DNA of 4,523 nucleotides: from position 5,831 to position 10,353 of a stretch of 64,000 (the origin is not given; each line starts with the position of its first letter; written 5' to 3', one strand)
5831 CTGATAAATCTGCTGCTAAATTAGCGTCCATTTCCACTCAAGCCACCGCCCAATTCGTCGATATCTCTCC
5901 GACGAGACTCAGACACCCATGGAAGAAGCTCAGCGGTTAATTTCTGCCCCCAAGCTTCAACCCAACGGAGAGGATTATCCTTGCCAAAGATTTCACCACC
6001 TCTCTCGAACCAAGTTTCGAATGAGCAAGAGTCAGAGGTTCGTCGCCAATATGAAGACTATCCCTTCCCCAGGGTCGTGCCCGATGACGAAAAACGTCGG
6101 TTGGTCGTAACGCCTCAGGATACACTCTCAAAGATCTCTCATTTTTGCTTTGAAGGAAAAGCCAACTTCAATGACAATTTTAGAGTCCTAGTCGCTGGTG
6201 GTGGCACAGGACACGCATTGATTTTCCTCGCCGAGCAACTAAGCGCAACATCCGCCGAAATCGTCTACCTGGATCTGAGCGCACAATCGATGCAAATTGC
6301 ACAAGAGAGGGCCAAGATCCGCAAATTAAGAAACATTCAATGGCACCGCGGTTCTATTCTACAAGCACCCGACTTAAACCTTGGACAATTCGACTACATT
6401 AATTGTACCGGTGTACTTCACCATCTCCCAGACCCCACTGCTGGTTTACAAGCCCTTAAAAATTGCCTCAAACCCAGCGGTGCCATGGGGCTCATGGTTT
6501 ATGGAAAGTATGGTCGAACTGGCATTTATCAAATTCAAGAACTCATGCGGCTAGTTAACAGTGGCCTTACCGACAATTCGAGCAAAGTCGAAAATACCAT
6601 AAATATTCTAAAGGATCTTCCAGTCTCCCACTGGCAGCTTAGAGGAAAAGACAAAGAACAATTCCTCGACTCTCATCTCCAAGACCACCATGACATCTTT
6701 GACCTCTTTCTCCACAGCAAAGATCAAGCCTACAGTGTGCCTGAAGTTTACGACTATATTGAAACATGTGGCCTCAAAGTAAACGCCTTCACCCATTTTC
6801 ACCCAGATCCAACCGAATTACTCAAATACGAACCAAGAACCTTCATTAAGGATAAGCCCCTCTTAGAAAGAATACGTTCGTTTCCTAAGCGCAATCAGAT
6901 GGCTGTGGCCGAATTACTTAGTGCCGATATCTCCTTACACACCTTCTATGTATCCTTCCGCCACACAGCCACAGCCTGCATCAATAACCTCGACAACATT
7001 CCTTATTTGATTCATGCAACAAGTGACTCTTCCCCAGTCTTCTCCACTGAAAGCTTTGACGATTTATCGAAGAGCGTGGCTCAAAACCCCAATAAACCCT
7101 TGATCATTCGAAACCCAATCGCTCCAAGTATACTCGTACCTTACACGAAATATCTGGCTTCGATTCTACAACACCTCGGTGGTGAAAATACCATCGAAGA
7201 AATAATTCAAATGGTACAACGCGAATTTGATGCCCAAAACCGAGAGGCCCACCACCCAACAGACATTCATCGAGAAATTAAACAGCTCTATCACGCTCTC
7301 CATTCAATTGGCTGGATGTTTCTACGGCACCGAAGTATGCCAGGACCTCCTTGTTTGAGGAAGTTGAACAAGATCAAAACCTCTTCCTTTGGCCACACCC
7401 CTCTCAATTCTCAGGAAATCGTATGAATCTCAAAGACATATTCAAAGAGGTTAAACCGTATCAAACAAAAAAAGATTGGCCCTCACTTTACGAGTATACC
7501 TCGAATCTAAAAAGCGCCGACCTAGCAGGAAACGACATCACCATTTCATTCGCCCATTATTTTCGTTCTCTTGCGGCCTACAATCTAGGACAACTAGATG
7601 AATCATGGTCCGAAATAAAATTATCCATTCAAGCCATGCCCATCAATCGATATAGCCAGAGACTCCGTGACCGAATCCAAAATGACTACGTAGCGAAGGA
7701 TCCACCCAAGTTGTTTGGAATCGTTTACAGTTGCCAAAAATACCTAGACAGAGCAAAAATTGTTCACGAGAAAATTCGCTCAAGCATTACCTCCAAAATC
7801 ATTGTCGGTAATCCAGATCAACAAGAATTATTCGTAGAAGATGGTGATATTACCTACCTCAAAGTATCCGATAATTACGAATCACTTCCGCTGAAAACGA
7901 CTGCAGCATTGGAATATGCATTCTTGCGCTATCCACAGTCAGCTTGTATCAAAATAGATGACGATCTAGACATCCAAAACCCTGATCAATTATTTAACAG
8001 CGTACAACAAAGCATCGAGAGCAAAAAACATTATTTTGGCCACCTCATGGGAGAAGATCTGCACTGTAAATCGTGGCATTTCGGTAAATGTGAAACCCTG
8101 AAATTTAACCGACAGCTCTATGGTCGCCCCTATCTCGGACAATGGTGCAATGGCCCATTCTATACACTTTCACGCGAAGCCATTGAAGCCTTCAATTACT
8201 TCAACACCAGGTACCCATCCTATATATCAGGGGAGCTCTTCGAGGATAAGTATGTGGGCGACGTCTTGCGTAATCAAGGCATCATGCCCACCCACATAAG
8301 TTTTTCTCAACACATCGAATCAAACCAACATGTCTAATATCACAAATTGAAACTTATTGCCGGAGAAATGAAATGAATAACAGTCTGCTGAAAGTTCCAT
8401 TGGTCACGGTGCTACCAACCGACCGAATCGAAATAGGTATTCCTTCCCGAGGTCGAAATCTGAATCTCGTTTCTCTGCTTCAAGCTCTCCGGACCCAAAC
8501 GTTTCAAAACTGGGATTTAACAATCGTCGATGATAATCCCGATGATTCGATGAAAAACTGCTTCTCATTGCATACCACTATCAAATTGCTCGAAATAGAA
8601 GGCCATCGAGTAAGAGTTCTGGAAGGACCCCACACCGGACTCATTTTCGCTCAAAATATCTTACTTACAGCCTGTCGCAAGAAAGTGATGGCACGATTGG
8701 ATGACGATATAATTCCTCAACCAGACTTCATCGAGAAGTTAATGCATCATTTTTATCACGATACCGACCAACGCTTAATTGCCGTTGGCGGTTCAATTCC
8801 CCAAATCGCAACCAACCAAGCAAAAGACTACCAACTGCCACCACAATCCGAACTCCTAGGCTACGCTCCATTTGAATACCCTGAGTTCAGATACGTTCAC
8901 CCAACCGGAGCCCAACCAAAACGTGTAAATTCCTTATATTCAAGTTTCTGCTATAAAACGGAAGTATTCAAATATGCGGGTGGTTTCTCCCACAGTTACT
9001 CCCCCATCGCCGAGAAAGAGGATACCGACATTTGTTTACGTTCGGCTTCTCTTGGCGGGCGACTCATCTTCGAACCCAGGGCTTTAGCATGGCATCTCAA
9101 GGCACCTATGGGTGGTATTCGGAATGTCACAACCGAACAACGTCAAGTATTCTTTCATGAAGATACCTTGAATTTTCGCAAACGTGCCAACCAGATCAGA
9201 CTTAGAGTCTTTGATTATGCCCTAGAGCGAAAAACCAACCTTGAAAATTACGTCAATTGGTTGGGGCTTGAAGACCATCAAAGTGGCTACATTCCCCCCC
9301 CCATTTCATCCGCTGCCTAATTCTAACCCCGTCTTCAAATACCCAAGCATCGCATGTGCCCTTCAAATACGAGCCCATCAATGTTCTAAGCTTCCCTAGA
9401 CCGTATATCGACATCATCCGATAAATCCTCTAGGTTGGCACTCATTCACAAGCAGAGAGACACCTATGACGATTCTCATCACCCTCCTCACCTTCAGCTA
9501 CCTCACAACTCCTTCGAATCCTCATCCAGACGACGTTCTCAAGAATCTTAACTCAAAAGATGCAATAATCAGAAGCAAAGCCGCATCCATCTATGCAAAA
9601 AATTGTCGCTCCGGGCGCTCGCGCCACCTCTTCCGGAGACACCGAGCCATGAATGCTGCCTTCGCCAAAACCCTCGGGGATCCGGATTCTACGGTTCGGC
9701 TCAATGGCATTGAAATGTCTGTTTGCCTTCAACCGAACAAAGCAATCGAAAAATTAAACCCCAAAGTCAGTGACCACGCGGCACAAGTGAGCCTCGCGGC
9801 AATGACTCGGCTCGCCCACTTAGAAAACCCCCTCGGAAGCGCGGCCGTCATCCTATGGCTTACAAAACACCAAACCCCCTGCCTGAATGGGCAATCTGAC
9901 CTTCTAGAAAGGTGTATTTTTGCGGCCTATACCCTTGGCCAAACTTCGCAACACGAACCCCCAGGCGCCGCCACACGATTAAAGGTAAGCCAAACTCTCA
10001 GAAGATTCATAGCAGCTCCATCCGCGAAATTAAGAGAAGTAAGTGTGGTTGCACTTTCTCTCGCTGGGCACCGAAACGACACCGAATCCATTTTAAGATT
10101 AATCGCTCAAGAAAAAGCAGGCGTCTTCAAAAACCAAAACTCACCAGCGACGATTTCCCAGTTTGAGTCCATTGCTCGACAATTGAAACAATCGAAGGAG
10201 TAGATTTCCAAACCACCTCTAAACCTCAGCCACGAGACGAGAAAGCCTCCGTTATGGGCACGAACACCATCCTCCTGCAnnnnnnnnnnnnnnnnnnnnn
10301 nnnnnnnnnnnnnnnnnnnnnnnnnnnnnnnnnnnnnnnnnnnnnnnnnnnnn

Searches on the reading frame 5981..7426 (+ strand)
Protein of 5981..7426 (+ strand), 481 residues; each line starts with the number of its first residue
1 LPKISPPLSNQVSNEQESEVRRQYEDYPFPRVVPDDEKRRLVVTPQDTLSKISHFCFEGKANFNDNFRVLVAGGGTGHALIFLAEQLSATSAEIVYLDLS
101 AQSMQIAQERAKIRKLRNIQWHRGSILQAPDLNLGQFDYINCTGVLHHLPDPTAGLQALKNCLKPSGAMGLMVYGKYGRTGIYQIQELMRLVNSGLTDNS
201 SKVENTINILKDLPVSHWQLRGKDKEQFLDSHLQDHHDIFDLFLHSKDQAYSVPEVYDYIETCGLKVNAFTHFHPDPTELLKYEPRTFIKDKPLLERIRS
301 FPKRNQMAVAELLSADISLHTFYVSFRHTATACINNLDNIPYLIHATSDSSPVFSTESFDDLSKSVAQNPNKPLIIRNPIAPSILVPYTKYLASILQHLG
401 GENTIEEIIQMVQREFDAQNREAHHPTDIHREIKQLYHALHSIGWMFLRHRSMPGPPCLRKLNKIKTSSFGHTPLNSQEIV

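Call 12: search_protein_families(library=pfam, proteins=[window:5981-7426:+], max_evalue=0.01)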
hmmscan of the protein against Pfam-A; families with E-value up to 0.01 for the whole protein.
window:5981-7426:+ (481 aa): 7 families
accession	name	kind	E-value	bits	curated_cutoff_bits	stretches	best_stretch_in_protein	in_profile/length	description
PF08242.18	Methyltransf_12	-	2e-19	70.6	30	1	72-167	3-96/98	Methyltransferase domain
PF13847.12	Methyltransf_31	-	6e-16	58.9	27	1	65-169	3-107/145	Methyltransferase domain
PF13649.12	Methyltransf_25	-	3.8e-15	56.8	27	1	69-167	1-97/97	Methyltransferase domain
PF08241.18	Methyltransf_11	-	1.4e-13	51.8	21.2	1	72-168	3-92/95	Methyltransferase domain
PF13489.12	Methyltransf_23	-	6.1e-12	46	27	1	63-176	20-121/164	Methyltransferase domain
PF01209.24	Ubie_methyltran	-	9.8e-07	28.8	20.1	1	68-172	50-152/233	ubiE/COQ5 methyltransferase family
PF05401.17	NodS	-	0.00016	22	24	1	79-166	53-136/201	Nodulation protein S (NodS)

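Call 66: search_protein_families(library=padloc, proteins=[window:5981-7426:+], max_evalue=0.01)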
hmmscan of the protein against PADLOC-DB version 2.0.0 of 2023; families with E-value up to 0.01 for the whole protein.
window:5981-7426:+ (481 aa): 1 family
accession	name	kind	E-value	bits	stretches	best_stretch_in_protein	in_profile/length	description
PDLC04134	mad2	-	5e-16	56.6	1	62-180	288-403/492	mads_2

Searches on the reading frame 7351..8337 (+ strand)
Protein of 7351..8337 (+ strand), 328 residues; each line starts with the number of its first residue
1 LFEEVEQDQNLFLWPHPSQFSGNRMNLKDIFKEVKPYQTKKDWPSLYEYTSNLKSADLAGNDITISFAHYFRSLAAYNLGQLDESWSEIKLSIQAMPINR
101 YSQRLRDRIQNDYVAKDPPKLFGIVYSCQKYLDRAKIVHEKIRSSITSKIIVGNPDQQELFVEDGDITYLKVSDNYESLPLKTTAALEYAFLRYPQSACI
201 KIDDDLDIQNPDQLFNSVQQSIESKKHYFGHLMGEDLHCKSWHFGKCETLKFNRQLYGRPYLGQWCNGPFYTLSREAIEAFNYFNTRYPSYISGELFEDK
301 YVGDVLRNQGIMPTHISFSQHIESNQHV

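Call 12: search_protein_families(library=pfam, proteins=[window:7351-8337:+], max_evalue=0.01)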
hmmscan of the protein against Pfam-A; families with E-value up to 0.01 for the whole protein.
window:7351-8337:+ (328 aa): 1 family
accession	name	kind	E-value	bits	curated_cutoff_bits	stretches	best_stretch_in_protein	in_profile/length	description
PF01762.27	Galactosyl_T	-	1.2e-13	51.7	23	1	165-315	49-193/195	Galactosyltransferase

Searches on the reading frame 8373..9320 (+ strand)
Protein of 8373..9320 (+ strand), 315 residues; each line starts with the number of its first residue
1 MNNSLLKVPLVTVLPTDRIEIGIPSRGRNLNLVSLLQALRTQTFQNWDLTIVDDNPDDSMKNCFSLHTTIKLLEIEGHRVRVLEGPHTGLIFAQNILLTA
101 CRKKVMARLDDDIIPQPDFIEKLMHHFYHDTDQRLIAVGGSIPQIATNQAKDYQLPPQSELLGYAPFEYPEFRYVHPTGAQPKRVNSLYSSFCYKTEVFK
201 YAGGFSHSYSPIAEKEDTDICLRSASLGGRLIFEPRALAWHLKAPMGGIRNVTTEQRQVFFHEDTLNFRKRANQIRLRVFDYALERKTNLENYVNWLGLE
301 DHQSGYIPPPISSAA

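Call 12: search_protein_families(library=pfam, proteins=[window:8373-9320:+], max_evalue=0.01)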
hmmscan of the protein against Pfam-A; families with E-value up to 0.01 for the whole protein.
window:8373-9320:+ (315 aa): 2 families
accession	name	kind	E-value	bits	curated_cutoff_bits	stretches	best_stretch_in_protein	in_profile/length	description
PF00535.33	Glycos_transf_2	-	1.1e-12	48.7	23.3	1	21-132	2-108/168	Glycosyl transferase family 2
PF13641.12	Glyco_tranf_2_3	-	3.8e-06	27.5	27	1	78-244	58-214/230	Glycosyltransferase like family 2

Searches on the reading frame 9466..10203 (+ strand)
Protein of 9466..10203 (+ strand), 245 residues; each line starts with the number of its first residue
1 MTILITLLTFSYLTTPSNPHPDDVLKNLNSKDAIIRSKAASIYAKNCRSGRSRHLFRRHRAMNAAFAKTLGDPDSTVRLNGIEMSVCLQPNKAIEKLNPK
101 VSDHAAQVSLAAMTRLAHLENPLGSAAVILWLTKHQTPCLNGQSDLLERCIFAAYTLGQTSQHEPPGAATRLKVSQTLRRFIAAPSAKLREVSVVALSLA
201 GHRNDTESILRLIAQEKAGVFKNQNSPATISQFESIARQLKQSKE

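Call 12: search_protein_families(library=pfam, proteins=[window:9466-10203:+], max_evalue=0.01)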
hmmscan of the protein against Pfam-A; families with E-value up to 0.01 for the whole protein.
window:9466-10203:+ (245 aa): 0 families

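Call 65: search_protein_families(library=pfam, proteins=[window:9466-10203:+], max_evalue=5)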
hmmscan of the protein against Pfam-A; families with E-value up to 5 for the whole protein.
window:9466-10203:+ (245 aa): 2 families
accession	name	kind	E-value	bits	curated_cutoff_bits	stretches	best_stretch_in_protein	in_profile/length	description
PF02985.28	HEAT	-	0.05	14.3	23.5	0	66-80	5-19/31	HEAT repeat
PF01602.26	Adaptin_N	-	0.12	11.3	37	1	23-193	118-285/524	Adaptin N terminal region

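Call 66: search_protein_families(library=padloc, proteins=[window:9466-10203:+], max_evalue=0.01)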
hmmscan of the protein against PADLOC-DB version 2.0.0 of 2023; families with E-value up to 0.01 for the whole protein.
window:9466-10203:+ (245 aa): 0 families
